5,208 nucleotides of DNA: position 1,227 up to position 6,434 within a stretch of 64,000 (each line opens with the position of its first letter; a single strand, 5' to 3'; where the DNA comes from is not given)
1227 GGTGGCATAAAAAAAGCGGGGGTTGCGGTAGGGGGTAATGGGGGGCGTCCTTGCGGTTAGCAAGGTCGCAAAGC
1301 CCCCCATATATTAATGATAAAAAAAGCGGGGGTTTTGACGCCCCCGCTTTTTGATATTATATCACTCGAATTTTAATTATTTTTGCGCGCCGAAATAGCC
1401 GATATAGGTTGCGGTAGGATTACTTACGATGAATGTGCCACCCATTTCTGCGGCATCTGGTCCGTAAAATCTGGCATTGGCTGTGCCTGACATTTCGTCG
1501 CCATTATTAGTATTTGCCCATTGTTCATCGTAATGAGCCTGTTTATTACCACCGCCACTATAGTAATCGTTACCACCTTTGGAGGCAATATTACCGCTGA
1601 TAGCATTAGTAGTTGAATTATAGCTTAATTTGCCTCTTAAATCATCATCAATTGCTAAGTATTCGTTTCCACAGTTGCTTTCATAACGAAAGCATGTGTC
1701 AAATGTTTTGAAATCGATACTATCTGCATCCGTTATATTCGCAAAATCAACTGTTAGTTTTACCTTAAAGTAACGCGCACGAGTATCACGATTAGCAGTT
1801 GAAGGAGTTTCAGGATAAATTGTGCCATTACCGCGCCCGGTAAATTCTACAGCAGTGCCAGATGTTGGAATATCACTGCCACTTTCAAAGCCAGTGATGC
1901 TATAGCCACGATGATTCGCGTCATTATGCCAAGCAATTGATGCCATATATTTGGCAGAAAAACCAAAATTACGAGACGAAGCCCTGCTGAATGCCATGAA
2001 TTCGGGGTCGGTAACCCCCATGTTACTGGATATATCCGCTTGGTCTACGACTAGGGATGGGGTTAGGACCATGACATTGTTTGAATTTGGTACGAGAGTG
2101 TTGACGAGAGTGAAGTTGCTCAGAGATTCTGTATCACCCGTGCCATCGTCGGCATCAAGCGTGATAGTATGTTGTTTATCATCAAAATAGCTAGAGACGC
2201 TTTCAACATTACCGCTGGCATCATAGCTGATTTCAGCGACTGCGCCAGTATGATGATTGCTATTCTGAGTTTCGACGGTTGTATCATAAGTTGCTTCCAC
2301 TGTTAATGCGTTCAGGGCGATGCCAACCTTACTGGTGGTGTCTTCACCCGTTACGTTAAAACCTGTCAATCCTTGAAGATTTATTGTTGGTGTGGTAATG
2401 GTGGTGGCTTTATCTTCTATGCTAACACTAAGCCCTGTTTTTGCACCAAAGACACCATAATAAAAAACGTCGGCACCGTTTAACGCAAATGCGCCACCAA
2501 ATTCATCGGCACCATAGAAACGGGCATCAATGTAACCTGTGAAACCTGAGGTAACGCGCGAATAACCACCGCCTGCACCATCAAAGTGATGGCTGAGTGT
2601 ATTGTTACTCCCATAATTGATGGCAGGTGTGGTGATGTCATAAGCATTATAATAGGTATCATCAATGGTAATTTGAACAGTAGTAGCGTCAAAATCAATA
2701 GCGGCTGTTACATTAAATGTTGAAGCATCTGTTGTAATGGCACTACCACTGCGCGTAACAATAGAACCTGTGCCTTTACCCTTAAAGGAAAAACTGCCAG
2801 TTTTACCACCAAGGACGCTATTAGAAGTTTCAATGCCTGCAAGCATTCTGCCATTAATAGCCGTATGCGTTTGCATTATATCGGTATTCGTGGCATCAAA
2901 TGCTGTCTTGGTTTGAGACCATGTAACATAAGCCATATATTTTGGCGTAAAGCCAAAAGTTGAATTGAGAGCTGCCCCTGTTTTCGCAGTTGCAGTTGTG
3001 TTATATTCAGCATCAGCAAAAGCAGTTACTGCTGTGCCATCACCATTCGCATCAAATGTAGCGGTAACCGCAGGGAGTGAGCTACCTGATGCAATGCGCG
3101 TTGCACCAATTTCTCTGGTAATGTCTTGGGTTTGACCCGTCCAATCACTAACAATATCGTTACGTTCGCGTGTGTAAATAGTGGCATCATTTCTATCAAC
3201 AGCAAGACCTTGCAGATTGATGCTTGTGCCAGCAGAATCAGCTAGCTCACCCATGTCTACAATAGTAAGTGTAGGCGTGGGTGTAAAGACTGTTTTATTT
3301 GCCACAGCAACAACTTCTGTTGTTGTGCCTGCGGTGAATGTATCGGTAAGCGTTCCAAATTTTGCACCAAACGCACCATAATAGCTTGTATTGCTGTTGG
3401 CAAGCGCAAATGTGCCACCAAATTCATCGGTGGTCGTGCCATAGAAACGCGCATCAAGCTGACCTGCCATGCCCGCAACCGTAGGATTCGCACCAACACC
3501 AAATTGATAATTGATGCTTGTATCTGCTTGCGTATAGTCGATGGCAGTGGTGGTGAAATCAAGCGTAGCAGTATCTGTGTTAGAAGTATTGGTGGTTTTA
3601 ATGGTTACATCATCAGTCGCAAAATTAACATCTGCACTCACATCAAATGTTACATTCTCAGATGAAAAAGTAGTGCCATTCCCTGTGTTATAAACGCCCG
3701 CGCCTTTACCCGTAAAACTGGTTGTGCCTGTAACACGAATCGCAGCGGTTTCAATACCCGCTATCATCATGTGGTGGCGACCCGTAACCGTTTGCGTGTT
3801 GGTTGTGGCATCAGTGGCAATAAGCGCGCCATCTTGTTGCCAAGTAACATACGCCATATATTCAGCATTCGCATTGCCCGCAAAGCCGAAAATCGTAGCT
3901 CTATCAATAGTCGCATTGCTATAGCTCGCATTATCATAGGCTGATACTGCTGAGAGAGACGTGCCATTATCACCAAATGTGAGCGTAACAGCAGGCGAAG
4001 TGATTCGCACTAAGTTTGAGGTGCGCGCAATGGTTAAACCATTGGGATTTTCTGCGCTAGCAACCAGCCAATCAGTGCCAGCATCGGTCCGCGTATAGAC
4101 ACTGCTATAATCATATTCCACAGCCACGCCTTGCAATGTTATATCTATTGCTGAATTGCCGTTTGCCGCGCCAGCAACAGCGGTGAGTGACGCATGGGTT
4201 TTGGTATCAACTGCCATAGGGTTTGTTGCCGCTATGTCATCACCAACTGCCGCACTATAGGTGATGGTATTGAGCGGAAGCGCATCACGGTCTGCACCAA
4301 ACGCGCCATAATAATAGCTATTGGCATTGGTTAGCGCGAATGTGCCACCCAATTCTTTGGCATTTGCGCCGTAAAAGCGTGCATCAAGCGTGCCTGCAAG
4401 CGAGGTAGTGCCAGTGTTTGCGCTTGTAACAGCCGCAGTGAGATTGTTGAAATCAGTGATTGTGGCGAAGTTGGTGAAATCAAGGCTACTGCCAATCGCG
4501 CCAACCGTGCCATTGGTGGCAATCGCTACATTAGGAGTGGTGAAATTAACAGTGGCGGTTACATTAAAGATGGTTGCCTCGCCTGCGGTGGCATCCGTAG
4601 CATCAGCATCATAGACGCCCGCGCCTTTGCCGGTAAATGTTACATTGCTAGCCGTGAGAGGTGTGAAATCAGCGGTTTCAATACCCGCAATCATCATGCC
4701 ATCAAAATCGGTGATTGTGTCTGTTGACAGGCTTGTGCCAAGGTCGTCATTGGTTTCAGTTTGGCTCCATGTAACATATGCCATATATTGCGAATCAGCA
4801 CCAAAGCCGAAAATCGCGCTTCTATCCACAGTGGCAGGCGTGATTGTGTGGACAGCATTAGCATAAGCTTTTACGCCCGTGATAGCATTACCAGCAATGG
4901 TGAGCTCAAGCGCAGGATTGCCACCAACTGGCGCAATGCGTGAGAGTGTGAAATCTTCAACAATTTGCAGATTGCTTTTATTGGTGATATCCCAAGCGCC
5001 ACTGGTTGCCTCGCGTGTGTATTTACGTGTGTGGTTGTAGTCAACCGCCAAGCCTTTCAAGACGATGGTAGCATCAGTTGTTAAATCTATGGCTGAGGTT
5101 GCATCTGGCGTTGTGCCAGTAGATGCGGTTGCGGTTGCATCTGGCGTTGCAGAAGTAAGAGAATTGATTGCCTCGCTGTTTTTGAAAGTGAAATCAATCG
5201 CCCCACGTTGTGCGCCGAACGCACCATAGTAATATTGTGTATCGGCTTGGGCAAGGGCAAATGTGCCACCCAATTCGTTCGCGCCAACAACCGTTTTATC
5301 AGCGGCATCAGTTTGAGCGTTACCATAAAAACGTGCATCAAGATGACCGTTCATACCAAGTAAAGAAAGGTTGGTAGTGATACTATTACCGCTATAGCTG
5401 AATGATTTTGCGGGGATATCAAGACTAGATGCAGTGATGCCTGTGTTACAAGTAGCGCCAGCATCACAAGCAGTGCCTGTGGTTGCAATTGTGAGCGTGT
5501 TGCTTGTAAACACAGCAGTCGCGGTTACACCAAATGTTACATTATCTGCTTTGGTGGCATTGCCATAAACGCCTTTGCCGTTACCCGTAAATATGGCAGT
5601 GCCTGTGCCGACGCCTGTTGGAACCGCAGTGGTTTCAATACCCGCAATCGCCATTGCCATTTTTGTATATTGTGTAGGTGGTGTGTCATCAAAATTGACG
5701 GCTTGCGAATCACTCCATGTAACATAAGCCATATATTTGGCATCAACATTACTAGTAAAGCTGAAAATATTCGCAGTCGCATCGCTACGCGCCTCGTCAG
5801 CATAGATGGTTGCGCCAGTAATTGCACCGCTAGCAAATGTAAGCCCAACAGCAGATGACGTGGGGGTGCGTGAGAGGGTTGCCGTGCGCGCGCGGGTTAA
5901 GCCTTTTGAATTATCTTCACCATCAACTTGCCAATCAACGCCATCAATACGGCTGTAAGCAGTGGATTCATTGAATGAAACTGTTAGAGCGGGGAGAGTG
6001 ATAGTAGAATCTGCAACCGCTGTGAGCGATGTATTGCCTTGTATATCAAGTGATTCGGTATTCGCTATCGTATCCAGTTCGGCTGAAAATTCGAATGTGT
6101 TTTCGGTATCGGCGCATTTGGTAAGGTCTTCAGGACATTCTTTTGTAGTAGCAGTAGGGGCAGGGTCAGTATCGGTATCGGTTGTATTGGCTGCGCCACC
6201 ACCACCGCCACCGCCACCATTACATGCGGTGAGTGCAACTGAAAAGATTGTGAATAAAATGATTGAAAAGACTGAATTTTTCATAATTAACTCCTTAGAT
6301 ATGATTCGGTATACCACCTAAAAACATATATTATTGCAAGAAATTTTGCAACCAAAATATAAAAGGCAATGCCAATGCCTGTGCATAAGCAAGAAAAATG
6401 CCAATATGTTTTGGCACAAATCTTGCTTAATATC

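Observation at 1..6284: Two tandem giant lipoproteins built as strings of TbpB/fHbp-type barrel modules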

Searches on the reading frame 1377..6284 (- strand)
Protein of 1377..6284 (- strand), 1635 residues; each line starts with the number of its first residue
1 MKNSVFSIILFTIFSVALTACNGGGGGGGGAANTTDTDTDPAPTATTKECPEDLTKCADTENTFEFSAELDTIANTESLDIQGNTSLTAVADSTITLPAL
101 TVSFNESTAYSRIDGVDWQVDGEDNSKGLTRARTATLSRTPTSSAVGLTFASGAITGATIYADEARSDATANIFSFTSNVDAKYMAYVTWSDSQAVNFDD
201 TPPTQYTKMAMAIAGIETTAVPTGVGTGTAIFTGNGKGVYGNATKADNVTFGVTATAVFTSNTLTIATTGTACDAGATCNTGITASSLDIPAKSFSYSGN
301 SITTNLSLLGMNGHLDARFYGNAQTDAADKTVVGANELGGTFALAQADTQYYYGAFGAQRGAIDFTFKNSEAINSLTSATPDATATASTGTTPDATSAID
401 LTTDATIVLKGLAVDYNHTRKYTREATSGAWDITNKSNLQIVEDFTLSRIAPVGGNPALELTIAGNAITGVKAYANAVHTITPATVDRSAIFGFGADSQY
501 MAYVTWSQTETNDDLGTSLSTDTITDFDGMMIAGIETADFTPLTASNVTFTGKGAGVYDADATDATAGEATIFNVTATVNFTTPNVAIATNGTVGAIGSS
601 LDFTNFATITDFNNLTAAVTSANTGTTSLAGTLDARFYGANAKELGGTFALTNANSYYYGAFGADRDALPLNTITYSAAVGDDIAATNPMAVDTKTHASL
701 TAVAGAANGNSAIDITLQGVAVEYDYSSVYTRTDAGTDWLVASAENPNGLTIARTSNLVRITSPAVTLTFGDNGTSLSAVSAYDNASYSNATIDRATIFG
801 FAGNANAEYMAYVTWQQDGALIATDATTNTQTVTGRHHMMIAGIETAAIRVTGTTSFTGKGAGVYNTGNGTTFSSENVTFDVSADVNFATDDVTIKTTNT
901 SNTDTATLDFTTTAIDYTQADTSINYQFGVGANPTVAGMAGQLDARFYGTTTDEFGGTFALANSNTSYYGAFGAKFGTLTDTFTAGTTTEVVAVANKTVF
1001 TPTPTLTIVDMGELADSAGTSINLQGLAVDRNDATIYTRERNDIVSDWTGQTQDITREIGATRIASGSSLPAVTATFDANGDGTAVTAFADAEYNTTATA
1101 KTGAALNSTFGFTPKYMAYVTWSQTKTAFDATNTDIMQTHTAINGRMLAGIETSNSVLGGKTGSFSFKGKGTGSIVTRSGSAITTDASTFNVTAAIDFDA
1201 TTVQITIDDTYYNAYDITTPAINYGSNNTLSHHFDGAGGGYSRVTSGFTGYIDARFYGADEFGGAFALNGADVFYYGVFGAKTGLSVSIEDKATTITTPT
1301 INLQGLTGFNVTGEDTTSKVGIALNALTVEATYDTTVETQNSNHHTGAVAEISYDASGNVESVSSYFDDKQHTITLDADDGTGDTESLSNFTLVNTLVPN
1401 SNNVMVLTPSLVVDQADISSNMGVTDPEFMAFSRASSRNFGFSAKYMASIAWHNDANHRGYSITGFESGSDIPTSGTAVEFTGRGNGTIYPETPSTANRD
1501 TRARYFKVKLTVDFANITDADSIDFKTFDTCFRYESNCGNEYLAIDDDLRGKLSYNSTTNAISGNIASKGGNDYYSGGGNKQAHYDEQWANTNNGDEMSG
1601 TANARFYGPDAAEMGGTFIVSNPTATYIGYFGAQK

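Call 6: search_protein_families(library=pfam, proteins=[window:1377-6284:-], max_evalue=1)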
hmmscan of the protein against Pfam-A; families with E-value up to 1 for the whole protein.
window:1377-6284:- (1635 aa): 3 families
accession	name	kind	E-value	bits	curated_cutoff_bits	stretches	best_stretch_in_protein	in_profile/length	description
PF01298.24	TbpB_B_D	-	1.2e-18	68.2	26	3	548-666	7-126/126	C-lobe and N-lobe beta barrels of Tf-binding protein B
PF18624.6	CdiI_4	-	0.2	12.6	25.9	1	1481-1545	31-91/103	CDI immunity protein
PF08794.16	FHBP_C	-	0.55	11.6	28.1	0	1550-1617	22-96/97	Factor H binding protein, C-terminal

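Call 7: search_protein_families(library=ncbifam, proteins=[window:1377-6284:-], max_evalue=1)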
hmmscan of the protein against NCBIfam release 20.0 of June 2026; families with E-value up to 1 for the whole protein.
window:1377-6284:- (1635 aa): 1 family
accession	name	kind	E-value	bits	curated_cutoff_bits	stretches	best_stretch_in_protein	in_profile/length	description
NF041636.1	slam_lipo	equivalog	9.3e-12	45.5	80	4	506-666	18-154/154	Slam-dependent surface lipoprotein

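Call 14: find_homologous_proteins(query=window:1377-6284:-, max_evalue=0.00001)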
Query window:1377-6284:- (1635 aa): 44 proteins with E <= 0.00001 among 8000 candidates.
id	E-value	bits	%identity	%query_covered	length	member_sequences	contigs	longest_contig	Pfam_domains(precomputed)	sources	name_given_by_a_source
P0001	0.0e+0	3513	100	100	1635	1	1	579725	PF01298.25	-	-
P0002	0.0e+0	1110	42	94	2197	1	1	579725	PF01298.25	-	-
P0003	2.5e-232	793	36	78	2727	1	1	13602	PF01298.25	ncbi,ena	-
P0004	4.7e-204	699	32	95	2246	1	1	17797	PF01298.25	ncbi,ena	-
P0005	8.3e-199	682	33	92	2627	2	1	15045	PF01298.25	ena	-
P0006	4.0e-194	666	31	100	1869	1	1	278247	PF08794.17,PF01298.25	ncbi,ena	-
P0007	1.8e-191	657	28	96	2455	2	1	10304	PF01298.25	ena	-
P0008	1.7e-184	634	32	88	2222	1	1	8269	PF01298.25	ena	-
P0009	8.7e-183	629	33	95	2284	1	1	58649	PF01298.25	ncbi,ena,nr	ncbi:MAG: transferrin-binding protein-like solute binding protein [Alphaproteobacteria bacterium]|nr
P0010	2.3e-171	591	30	100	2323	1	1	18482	PF01298.25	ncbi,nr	ncbi:MAG: transferrin-binding protein-like solute binding protein [Alphaproteobacteria bacterium]|nr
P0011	3.9e-170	587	33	73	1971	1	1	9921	PF01298.25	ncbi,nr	ncbi:MAG: transferrin-binding protein-like solute binding protein, partial [Alphaproteobacteria bact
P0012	2.6e-166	574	32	95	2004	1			PF01298.25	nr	nr:transferrin-binding protein-like solute binding protein [Alphaproteobacteria bacterium]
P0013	7.4e-155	536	32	95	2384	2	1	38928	PF08794.17,PF01298.25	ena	-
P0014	5.0e-148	513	30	94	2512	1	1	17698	PF01298.25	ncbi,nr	ncbi:MAG: transferrin-binding protein-like solute binding protein [Alphaproteobacteria bacterium]|nr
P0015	2.6e-144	501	39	60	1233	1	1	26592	PF01298.25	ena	-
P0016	5.1e-142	494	30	100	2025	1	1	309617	PF01298.25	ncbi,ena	-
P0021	2.1e-106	375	31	100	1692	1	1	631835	PF01298.25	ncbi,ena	-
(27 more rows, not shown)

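Call 16: find_encoding_contigs(protein=P0002, flank=10000, max_places=3)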
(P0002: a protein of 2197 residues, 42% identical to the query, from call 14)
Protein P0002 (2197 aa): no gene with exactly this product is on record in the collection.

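Call 18: find_encoding_contigs(protein=P0021, flank=10000, max_places=3)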
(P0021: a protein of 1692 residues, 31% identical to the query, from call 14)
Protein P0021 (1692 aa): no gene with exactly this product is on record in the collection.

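Call 19: find_encoding_contigs(protein=P0006, flank=10000, max_places=3)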
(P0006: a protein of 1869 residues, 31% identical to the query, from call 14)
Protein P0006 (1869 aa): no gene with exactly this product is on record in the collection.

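Call 20: find_encoding_contigs(protein=P0009, flank=10000, max_places=3)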
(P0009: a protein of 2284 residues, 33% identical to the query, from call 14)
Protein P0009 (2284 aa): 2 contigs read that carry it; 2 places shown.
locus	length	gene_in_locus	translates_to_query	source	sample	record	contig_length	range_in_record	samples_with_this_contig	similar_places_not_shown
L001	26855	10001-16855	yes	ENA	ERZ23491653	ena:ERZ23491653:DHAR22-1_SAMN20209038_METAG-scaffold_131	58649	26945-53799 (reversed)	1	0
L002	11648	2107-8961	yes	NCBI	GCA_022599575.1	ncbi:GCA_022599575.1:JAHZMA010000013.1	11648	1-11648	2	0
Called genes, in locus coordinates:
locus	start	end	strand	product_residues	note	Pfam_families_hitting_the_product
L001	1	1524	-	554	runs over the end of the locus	-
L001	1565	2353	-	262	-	PF02602:HEM4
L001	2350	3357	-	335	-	PF01379:Porphobil_deam, PF03900:Porphobil_deamC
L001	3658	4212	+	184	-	PF22769:DCD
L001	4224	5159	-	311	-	PF00023:Ank (faint), PF12796:Ank_2, PF13637:Ank_4 (faint), PF13857:Ank_5 (faint), PF12796:Ank_2 (weak)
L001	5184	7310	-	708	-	-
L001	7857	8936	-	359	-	PF01547:SBP_bac_1, PF13531:SBP_bac_11, PF13416:SBP_bac_8, PF13343:SBP_bac_6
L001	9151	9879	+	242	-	-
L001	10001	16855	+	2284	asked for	PF01298:TbpB_B_D (weak)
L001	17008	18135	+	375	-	PF01298:TbpB_B_D (weak)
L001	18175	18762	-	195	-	PF01035:DNA_binding_1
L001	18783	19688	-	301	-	PF00126:HTH_1, PF03466:LysR_substrate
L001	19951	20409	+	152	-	-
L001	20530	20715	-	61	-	-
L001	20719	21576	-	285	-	PF01149:Fapy_DNA_glyco, PF06831:H2TH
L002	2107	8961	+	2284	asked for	PF01298:TbpB_B_D (weak)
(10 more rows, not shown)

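Call 21: find_related_loci(query=window:1377-6284:-, collection=genome_contigs, flank=10000)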
Query window:1377-6284:- (1635 aa) in genome_contigs; peptide patterns used: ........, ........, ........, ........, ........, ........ (x = any residue, [..] = any of these).
45 stretches matched a pattern; 1 encode a relative of the query (tblastn E <= 1e-3); 1 distinct loci.
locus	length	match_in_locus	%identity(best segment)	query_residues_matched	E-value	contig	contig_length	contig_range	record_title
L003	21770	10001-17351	31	1-1635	2e-108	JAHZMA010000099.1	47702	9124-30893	MAG: Alphaproteobacteria bacterium isolate X_S6_bin.7 k141_603930, whole genome shotgun sequence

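Call 37: find_encoding_contigs(protein=P0016, flank=10000, max_places=2)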
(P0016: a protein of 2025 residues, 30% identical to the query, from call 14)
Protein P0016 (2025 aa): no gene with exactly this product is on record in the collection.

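Call 38: find_encoding_contigs(protein=P0013, flank=10000, max_places=2)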
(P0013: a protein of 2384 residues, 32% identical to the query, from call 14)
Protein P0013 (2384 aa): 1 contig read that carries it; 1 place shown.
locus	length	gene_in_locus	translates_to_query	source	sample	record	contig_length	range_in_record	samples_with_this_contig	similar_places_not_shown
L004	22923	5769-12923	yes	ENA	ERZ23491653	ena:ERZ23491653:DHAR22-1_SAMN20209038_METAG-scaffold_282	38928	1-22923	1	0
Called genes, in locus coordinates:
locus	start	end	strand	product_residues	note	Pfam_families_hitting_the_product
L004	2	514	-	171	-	?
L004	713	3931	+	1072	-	PF25596:CPSase_L_D1, PF02786:CPSase_L_D2, PF02787:CPSase_L_D3, PF25596:CPSase_L_D1, PF02222:ATP-grasp (weak), PF02655:ATP-grasp_3 (weak), PF02786:CPSase_L_D2, PF02142:MGS, +5 more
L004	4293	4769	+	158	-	PF03449:GreA_GreB_N, PF01272:GreA_GreB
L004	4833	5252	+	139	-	PF01641:SelR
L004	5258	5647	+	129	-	PF09527:ATPase_gene1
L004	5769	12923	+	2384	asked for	PF08794:FHBP_C (faint), PF01298:TbpB_B_D (weak)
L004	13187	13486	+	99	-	PF01541:GIY-YIG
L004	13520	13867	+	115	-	-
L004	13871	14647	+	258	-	PF00119:ATP-synt_A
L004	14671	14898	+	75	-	PF00137:ATP-synt_C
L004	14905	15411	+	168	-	PF02326:YMF19, PF00430:ATP-synt_B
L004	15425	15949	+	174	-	PF05405:Mt_ATP-synt_B, PF00430:ATP-synt_B (weak)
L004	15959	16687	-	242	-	PF00117:GATase, PF07722:Peptidase_C26 (faint)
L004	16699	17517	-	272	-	PF01738:DLH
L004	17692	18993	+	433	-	PF00672:HAMP (faint), PF00015:MCPsignal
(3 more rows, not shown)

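Call 57: find_encoding_contigs(protein=P0010, flank=10000, max_places=3)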
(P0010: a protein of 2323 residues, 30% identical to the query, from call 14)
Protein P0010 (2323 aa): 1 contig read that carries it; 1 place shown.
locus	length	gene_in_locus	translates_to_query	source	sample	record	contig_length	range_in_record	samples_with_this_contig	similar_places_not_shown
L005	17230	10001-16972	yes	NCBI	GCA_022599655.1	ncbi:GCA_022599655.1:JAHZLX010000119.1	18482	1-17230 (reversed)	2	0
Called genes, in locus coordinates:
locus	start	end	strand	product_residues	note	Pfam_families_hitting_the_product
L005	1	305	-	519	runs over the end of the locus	?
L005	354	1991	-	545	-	-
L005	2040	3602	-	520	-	-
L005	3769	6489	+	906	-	PF01751:Toprim, PF01131:Topoisom_bac, PF01396:Zn_ribbon_Top1, PF13368:Toprim_C_rpt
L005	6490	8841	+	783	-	PF00773:RNB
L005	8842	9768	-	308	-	PF00669:Flagellin_N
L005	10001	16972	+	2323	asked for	PF01298:TbpB_B_D (weak)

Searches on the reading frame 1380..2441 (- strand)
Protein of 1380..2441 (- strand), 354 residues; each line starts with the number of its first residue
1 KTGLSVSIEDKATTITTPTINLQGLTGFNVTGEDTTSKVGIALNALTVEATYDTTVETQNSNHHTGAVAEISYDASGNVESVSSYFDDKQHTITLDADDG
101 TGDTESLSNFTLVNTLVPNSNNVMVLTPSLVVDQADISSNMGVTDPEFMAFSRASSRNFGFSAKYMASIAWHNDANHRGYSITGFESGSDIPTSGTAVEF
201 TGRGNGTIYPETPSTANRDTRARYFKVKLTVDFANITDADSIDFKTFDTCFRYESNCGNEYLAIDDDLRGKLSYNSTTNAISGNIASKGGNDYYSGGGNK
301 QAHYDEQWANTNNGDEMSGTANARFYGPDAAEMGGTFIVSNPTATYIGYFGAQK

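Call 68: search_protein_families(library=ncbifam, proteins=[window:1380-2441:-], max_evalue=0.01)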
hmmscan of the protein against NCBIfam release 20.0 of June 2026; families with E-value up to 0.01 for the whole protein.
window:1380-2441:- (354 aa): 1 family
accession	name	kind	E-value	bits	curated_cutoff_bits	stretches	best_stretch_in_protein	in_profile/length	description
NF041636.1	slam_lipo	equivalog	0.0075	16.6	80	1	266-354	68-154/154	Slam-dependent surface lipoprotein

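Call 91: search_protein_families(library=pfam, proteins=[window:1380-2441:-], max_evalue=1)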
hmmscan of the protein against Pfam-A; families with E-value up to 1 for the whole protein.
window:1380-2441:- (354 aa): 2 families
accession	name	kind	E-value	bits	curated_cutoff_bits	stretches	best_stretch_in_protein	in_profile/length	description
PF01298.24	TbpB_B_D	-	2.5e-06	28.5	26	1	192-354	2-126/126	C-lobe and N-lobe beta barrels of Tf-binding protein B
PF18624.6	CdiI_4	-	0.051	14.4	25.9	1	200-264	31-91/103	CDI immunity protein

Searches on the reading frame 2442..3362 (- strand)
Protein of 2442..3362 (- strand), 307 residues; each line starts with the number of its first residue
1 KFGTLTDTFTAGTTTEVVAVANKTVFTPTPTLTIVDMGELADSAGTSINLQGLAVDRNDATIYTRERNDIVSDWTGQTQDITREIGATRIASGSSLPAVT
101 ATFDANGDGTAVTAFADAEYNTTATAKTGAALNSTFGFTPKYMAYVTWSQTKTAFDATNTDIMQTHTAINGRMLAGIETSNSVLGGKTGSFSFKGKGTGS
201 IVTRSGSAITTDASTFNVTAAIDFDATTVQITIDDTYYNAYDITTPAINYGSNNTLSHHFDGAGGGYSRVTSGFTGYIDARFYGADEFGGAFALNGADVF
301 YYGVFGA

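Call 91: search_protein_families(library=pfam, proteins=[window:2442-3362:-], max_evalue=1)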
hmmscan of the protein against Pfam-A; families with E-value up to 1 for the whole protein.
window:2442-3362:- (307 aa): 2 families
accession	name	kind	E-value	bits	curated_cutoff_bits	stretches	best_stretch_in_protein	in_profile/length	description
PF22692.1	LlgE_F_G_D1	-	0.045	14.3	27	1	187-235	21-58/64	Flagellar hook protein FlgE/F/G D1 domain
PF17841.6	Bep_C_terminal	-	0.053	14.3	29.5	1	146-191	21-69/97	BID domain of Bartonella effector protein (Bep)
